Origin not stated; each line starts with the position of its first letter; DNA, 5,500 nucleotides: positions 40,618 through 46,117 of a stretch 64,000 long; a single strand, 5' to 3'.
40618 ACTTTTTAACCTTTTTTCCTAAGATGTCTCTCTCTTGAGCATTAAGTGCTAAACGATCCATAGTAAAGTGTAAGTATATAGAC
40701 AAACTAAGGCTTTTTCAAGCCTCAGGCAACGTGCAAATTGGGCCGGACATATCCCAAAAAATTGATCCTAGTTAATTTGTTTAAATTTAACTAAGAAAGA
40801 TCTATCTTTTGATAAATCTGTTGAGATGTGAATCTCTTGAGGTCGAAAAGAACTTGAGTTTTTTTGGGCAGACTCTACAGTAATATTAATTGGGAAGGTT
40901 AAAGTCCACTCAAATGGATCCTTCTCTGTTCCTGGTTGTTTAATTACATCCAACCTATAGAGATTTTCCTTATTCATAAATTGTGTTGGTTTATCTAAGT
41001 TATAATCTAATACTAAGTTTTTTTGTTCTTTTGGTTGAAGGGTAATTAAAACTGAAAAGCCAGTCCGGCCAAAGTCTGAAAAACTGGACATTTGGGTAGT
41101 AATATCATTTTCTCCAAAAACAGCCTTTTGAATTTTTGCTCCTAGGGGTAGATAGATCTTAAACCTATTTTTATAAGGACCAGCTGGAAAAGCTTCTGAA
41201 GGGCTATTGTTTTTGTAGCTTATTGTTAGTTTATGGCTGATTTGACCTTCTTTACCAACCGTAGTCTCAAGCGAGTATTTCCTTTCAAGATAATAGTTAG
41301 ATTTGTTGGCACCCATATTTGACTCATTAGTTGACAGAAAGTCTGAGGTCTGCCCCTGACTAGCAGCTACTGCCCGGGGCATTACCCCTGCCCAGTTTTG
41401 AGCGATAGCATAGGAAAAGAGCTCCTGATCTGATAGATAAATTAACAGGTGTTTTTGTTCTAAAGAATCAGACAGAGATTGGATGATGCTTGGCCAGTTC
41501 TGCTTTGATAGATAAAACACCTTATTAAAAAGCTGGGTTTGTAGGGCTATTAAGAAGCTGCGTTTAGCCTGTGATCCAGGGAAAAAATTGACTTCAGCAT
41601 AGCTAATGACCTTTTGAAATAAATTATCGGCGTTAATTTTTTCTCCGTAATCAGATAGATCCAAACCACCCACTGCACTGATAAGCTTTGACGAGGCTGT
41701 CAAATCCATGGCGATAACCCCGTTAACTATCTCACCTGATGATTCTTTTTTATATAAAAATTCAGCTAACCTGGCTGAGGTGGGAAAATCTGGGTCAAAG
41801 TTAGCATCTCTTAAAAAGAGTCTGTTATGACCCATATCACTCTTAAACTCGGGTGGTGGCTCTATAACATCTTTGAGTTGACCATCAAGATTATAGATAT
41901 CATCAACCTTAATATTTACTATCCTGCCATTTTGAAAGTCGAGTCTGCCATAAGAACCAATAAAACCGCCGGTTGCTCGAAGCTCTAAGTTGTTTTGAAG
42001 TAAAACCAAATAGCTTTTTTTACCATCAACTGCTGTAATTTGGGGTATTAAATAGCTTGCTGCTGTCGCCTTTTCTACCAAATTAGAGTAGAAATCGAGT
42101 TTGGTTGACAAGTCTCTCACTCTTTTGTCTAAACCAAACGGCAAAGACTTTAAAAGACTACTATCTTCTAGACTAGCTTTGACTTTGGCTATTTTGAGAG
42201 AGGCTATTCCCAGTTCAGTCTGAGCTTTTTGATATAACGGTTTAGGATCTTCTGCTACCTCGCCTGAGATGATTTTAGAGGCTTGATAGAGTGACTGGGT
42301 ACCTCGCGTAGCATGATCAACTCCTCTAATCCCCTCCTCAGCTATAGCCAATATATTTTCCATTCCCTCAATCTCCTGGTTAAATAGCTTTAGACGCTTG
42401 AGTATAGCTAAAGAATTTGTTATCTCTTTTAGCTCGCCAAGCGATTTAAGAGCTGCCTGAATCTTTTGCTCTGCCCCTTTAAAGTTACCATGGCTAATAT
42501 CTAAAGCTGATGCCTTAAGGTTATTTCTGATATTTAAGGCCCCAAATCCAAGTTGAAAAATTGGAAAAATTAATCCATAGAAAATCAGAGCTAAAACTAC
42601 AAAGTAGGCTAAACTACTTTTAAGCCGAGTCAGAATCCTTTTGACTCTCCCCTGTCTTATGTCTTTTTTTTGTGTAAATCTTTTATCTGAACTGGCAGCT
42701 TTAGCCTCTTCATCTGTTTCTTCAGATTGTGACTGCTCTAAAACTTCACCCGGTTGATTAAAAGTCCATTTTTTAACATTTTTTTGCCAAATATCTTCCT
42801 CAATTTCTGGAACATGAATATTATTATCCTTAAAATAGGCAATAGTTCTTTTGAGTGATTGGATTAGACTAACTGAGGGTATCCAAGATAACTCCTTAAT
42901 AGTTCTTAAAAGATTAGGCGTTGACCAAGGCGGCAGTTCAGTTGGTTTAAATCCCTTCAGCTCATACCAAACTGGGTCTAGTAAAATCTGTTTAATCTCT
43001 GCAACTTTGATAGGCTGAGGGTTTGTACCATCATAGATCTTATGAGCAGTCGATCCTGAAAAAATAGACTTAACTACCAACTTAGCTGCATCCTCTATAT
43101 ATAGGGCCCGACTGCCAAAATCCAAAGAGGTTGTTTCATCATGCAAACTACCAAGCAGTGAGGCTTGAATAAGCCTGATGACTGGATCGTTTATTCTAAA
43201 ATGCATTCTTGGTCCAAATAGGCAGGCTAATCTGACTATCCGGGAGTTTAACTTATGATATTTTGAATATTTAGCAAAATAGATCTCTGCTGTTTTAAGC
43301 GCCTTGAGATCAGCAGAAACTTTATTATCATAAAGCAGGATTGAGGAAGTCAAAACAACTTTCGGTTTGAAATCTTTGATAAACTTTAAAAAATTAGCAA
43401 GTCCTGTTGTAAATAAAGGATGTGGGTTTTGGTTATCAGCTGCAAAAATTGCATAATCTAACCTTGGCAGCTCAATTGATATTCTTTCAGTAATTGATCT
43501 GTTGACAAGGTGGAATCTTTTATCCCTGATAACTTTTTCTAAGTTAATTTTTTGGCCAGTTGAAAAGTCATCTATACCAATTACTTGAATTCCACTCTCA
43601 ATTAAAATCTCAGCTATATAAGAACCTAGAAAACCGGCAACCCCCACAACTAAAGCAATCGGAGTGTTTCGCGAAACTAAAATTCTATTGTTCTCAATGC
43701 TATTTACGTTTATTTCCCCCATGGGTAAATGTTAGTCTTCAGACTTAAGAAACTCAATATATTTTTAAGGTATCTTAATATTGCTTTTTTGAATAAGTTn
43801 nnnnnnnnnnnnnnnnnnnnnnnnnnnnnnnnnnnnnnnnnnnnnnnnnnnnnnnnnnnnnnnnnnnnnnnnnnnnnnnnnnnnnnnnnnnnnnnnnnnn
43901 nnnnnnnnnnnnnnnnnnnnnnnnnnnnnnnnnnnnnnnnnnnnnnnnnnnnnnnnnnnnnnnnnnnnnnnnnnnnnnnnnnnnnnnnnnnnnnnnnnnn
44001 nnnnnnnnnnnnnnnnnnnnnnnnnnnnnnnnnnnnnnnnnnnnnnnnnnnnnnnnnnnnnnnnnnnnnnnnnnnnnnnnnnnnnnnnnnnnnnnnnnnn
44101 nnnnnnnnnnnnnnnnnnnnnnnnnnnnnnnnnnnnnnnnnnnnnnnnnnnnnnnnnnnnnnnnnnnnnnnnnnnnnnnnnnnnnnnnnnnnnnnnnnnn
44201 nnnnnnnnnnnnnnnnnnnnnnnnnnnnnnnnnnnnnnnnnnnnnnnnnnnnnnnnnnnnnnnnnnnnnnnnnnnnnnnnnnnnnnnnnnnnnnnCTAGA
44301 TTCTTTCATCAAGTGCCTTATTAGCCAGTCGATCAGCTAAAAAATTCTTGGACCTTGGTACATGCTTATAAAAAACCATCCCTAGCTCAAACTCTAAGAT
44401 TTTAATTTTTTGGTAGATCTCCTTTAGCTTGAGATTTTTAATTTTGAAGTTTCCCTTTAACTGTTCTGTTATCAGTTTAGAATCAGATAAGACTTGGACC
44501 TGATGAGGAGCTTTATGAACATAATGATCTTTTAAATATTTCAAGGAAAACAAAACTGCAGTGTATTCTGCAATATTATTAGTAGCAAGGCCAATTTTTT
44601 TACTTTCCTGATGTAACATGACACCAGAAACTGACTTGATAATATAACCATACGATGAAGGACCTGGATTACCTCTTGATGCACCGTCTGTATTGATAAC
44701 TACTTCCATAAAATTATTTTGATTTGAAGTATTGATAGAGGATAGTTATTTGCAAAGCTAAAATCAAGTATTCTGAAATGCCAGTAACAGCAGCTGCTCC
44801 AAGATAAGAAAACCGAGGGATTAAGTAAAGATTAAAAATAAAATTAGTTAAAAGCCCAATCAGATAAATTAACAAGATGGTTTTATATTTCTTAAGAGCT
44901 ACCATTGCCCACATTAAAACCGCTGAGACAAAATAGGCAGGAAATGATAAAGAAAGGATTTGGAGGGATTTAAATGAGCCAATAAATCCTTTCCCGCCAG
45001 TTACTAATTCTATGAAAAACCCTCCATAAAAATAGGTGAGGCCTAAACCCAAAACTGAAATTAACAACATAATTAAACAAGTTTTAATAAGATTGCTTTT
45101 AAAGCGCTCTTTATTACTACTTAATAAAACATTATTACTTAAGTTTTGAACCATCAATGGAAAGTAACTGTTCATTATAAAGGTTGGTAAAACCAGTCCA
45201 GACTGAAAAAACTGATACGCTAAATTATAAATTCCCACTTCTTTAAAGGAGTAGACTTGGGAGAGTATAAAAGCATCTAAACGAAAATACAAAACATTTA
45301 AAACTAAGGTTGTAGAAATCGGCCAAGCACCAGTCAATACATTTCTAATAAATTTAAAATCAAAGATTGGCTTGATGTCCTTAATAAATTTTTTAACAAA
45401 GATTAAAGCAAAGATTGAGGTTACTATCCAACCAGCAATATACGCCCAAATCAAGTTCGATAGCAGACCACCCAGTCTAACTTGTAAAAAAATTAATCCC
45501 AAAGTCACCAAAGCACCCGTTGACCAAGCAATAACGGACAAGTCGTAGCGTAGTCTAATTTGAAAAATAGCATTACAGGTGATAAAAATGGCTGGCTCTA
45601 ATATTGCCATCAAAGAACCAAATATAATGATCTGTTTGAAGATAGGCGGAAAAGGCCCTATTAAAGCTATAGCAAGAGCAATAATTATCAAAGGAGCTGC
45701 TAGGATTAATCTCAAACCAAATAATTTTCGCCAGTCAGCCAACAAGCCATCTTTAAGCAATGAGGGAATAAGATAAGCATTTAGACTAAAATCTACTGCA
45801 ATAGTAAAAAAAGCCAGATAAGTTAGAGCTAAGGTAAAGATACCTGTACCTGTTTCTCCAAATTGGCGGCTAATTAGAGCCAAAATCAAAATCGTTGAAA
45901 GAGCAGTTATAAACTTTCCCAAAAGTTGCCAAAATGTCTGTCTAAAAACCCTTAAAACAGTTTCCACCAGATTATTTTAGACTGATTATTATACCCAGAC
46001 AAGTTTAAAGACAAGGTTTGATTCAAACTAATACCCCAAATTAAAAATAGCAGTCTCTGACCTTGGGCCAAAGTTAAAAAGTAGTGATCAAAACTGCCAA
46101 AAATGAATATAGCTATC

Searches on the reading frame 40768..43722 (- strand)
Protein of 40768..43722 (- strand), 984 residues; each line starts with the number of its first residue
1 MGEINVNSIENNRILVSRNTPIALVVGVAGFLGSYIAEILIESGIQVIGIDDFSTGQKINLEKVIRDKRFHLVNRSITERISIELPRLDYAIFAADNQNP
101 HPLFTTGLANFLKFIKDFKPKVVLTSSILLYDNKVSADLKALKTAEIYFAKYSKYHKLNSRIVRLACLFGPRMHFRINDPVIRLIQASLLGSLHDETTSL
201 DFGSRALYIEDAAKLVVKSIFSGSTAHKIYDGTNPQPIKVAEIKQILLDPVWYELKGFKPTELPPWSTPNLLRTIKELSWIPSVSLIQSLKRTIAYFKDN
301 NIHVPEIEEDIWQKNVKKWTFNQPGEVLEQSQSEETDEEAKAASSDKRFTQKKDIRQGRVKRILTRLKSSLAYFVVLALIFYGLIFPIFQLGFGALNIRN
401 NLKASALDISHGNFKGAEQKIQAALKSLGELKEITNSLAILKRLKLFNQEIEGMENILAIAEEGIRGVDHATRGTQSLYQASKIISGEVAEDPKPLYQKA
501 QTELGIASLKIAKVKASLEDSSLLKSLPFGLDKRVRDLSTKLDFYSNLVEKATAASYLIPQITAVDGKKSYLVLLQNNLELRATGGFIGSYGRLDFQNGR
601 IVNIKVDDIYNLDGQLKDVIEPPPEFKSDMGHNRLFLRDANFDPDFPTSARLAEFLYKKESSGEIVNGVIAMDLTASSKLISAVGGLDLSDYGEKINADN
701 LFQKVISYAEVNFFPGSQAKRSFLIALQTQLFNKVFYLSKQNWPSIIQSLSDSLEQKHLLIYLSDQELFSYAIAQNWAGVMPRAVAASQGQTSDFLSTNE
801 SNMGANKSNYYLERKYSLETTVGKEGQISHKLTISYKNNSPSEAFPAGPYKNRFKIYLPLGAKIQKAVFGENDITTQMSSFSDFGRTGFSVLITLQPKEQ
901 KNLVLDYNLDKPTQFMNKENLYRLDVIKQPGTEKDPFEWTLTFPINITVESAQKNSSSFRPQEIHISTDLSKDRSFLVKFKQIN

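Call 18: search_protein_families(library=ncbifam, proteins=[window:40768-43722:-], max_evalue=0.001)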
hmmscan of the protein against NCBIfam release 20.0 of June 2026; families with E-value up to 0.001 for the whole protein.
window:40768-43722:- (984 aa): 4 families
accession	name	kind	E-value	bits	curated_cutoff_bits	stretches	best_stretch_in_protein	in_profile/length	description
TIGR01179.1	galE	equivalog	1e-06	27.9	262.3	1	24-83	3-62/332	UDP-glucose 4-epimerase GalE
TIGR01181.1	dTDP_gluc_dehyt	equivalog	6.1e-05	22.3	365.1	0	24-83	3-65/321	dTDP-glucose 4,6-dehydratase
NF011728.1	PRK15181.1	equivalog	6.1e-05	22.2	760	1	23-64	18-59/348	Vi polysaccharide biosynthesis UDP-N-acetylglucosaminuronic acid C-4 epimerase TviC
NF008872.0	PRK11908.1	equivalog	0.00044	19.4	294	0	24-79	5-57/349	bifunctional UDP-4-keto-pentose/UDP-xylose synthase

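Call 21: search_protein_families(library=pfam, proteins=[window:40768-43722:-], max_evalue=0.001)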
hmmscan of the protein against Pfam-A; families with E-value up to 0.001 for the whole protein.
window:40768-43722:- (984 aa): 3 families
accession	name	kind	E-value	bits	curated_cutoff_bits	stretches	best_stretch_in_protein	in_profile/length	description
PF13196.11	DUF4012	-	2.3e-28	100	28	1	566-705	1-139/144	Protein of unknown function (DUF4012)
PF01370.27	Epimerase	-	4.5e-08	33.2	20.9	1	23-80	1-53/240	NAD dependent epimerase/dehydratase family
PF16363.11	GDP_Man_Dehyd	-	6.8e-06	26.2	27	1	24-80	1-64/332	GDP-mannose 4,6 dehydratase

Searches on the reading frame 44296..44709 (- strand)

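Call 21: search_protein_families(library=pfam, proteins=[window:44296-44709:-], max_evalue=0.001)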
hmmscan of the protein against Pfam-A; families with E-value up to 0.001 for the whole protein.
window:44296-44709:- (137 aa): 2 families
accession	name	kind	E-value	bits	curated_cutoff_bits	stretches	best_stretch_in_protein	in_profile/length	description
PF13456.12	RVT_3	-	9.7e-15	55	21.6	1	6-132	1-123/123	Reverse transcriptase-like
PF00075.30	RNase_H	-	1.8e-10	41.6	25.8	1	2-132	3-139/141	RNase H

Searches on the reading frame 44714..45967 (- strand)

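Call 18: search_protein_families(library=ncbifam, proteins=[window:44714-45967:-], max_evalue=0.001)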
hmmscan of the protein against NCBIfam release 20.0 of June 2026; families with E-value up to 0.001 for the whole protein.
window:44714-45967:- (417 aa): 1 family
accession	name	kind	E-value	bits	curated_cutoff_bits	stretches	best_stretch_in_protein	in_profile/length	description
TIGR00797.1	matE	subfamily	2.8e-08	33.1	147.4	1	221-412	6-194/396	MATE family efflux transporter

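Call 21: search_protein_families(library=pfam, proteins=[window:44714-45967:-], max_evalue=0.001)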
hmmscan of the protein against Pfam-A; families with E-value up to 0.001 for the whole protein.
window:44714-45967:- (417 aa): 3 families
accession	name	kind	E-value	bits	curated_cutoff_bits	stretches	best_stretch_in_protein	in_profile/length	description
PF01943.22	Polysacc_synt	-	2.1e-16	60.6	28.2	1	9-274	3-272/274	Polysaccharide biosynthesis protein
PF01554.23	MatE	-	1.7e-07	31.5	24.9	1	216-379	1-159/161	MatE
PF13440.11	Polysacc_synt_3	-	1.3e-05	25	23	1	42-258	12-225/293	Polysaccharide biosynthesis protein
